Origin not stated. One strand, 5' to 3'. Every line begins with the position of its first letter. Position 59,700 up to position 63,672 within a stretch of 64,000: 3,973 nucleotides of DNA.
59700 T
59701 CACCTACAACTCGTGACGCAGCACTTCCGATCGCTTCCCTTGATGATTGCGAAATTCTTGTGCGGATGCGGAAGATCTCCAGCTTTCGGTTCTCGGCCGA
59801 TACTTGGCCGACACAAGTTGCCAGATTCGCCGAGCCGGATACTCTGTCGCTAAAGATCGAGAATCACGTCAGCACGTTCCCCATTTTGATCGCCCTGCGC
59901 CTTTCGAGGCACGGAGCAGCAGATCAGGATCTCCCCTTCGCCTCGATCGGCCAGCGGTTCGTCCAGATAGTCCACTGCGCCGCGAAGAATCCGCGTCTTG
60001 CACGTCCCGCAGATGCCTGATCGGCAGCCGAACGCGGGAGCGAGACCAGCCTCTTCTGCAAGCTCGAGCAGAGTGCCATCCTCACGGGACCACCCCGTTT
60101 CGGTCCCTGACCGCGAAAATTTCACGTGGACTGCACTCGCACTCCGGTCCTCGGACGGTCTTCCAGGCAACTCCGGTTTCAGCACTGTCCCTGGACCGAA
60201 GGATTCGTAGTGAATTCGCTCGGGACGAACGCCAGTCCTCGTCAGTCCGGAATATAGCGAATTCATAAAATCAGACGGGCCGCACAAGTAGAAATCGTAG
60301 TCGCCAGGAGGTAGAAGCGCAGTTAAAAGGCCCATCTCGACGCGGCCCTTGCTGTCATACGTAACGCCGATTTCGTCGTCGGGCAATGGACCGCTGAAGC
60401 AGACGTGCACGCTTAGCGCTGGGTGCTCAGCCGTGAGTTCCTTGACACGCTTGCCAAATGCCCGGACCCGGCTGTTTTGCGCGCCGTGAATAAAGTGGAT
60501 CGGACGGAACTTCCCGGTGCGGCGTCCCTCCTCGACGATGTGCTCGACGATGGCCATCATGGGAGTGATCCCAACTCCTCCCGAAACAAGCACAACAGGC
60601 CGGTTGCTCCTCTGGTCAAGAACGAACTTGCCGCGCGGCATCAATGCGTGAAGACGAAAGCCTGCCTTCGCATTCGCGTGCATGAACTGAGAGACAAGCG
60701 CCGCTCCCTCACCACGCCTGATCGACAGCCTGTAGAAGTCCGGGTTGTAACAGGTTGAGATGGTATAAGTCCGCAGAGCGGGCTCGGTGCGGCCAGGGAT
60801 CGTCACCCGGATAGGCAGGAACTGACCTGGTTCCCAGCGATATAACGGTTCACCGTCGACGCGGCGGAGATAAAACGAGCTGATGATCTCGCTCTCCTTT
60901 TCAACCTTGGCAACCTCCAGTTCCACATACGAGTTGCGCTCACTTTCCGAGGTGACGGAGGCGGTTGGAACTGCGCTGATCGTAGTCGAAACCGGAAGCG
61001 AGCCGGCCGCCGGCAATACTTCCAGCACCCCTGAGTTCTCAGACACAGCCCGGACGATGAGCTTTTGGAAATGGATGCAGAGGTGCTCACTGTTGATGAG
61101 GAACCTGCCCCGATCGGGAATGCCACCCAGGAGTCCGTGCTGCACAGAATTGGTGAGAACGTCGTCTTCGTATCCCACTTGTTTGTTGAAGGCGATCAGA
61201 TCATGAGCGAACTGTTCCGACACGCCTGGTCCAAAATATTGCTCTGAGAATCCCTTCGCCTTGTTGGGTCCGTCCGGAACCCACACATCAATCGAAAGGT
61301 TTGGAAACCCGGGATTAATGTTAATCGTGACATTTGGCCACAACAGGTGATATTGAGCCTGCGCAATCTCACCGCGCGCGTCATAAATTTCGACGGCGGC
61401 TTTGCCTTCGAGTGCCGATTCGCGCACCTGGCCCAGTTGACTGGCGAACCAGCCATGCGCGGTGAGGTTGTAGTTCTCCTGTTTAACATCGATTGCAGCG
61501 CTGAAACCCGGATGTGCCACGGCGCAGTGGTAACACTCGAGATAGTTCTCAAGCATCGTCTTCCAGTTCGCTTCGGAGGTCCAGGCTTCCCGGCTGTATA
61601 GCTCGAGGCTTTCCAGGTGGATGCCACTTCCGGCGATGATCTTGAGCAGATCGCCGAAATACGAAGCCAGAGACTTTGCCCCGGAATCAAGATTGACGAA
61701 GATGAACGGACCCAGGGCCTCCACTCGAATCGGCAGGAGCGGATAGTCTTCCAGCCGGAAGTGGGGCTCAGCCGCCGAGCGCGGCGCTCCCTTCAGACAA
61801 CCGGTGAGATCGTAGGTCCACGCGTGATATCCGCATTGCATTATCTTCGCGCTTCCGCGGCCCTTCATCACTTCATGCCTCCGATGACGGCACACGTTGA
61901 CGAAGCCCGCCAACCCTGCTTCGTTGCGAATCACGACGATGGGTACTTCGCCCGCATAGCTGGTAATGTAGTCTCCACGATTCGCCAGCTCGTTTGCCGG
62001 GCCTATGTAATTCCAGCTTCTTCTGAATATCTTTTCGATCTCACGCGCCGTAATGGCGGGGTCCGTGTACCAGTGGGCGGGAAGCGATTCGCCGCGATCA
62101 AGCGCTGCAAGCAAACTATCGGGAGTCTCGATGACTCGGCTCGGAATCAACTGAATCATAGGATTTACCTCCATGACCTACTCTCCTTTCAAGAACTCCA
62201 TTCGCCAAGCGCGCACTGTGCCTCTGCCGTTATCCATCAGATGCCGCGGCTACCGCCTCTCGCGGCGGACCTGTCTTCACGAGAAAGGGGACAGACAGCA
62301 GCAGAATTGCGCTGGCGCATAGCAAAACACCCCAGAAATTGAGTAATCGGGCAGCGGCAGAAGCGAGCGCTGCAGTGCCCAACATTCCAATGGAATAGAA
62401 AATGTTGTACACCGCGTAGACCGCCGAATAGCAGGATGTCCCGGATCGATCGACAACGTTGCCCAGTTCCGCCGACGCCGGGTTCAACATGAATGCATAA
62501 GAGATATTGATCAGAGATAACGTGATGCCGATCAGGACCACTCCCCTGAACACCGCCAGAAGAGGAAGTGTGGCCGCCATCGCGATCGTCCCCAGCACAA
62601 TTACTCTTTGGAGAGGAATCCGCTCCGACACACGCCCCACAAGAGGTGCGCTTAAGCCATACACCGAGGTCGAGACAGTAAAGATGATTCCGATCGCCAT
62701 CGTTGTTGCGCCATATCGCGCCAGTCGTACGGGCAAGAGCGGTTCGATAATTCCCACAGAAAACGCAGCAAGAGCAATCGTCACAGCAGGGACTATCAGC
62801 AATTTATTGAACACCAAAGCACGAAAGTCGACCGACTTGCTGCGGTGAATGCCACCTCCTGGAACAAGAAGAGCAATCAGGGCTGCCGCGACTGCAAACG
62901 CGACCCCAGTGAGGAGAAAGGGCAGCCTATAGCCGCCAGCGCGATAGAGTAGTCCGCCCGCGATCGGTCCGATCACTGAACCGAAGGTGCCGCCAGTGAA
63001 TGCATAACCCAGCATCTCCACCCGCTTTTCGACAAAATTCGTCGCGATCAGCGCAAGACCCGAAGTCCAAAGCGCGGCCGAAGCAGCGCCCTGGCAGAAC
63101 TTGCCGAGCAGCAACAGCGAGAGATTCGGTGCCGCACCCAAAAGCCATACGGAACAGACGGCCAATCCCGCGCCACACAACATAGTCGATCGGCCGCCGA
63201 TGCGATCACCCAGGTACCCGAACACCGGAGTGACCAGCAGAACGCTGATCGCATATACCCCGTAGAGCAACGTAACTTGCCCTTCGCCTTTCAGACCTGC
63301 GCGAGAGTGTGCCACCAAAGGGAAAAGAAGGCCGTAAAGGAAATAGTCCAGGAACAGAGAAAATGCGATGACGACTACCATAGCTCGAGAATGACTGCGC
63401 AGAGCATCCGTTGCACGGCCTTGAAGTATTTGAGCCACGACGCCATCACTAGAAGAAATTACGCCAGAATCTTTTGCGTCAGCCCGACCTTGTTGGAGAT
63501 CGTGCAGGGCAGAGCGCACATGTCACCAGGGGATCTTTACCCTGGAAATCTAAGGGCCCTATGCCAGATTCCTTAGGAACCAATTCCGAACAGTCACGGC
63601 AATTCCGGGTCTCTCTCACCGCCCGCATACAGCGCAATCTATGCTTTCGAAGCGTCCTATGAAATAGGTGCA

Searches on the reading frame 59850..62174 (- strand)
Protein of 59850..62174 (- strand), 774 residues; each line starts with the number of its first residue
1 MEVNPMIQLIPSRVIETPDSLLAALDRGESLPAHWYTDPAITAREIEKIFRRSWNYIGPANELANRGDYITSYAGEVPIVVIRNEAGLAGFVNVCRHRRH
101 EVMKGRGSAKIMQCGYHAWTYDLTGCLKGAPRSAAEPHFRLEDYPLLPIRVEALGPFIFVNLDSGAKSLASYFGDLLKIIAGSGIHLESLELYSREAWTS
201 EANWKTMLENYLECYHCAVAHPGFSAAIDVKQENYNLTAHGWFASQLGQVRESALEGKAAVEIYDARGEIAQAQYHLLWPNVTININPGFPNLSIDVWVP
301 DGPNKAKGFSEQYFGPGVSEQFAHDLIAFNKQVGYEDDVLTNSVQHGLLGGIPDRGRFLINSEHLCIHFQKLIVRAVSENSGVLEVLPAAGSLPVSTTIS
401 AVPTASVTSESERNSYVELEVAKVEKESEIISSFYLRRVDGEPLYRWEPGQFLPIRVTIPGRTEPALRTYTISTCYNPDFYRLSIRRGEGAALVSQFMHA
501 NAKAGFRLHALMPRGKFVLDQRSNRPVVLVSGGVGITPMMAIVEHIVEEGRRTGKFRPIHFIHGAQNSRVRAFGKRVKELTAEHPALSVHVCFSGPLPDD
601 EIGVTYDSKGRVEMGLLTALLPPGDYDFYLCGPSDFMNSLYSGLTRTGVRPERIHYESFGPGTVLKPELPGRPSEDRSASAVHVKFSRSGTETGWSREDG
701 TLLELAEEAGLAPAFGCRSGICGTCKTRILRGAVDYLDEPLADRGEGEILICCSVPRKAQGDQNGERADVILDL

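Call 10: search_protein_families(library=ncbifam, proteins=[window:59850-62174:-], max_evalue=0.01)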
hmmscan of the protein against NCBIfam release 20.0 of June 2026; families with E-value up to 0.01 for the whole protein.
window:59850-62174:- (774 aa): 28 families (the best 25 are shown)
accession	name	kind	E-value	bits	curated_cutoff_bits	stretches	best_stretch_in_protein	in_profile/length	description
NF009805.0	PRK13289.1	equivalog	1.1e-69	235.3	432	1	418-665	156-398/399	NO-inducible flavohemoprotein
NF058607.1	GlBtMonoOxGbcA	equivalog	1.1e-39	136.1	670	1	21-224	23-225/420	glycine betaine monooxygenase oxygenase subunit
TIGR02160.1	PA_CoA_Oxy5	hypoth_equivalog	1e-33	116.7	420.8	1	418-756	3-342/352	1,2-phenylacetyl-CoA epoxidase subunit PaaE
NF040810.1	BenC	equivalog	4.9e-33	114.7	430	2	392-661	81-332/333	benzoate 1,2-dioxygenase electron transfer component BenC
NF058606.1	GlBtMonoRdsGbcB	equivalog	9.8e-30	103.6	500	1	408-758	5-356/362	glycine betaine monooxygenase reductase subunit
NF041684.1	ant_diox_AndAc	equivalog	1.7e-27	96.1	750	1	27-221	19-222/418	anthranilate 1,2-dioxygenase large subunit AndAc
NF042946.1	3PPDioc_HcaE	equivalog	5.4e-25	88.3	830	1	33-231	18-221/450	3-phenylpropionate/cinnamic acid dioxygenase subunit alpha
NF045803.1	MethMoxFADbindMmoC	equivalog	2.4e-24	85.8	500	1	413-660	103-341/343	aromatic/alkene monooxygenase hydroxylase FAD-binding subunit MmoC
NF007964.0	PRK10684.1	equivalog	2.2e-23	82.7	383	1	418-734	11-301/333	NADH oxidoreductase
TIGR03228.1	anthran_1_2_A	equivalog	1e-22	80.5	671.9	1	35-233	20-225/438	anthranilate 1,2-dioxygenase large subunit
TIGR03229.1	benzo_1_2_benA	equivalog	9.5e-20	70.9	780.95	1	35-233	20-227/433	benzoate 1,2-dioxygenase large subunit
NF008822.0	PRK11872.1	equivalog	6.3e-18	64.9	402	1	415-660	105-336/341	anthranilate 1,2-dioxygenase electron transfer component AntC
TIGR01941.1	nqrF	equivalog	1e-16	60.9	295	1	495-660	243-404/405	NADH:ubiquinone reductase (Na(+)-transporting) subunit F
NF007985.1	PRK10713.1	equivalog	9.6e-16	57.1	75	1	686-757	3-74/81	class I ribonucleotide reductase maintenance protein YfaE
NF006220.0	PRK08345.1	subfamily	6.2e-10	38.8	395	1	418-655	12-247/294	cytochrome-c3 hydrogenase subunit gamma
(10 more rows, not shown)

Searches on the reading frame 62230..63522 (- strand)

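Call 25: search_protein_families(library=pfam, proteins=[window:62230-63522:-], max_evalue=1)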
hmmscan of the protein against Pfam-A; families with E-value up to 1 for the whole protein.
window:62230-63522:- (430 aa): 1 family
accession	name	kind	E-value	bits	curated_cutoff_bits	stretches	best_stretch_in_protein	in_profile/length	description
PF07690.21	MFS_1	-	7.8e-42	143.9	33.4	2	53-380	2-343/347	Major Facilitator Superfamily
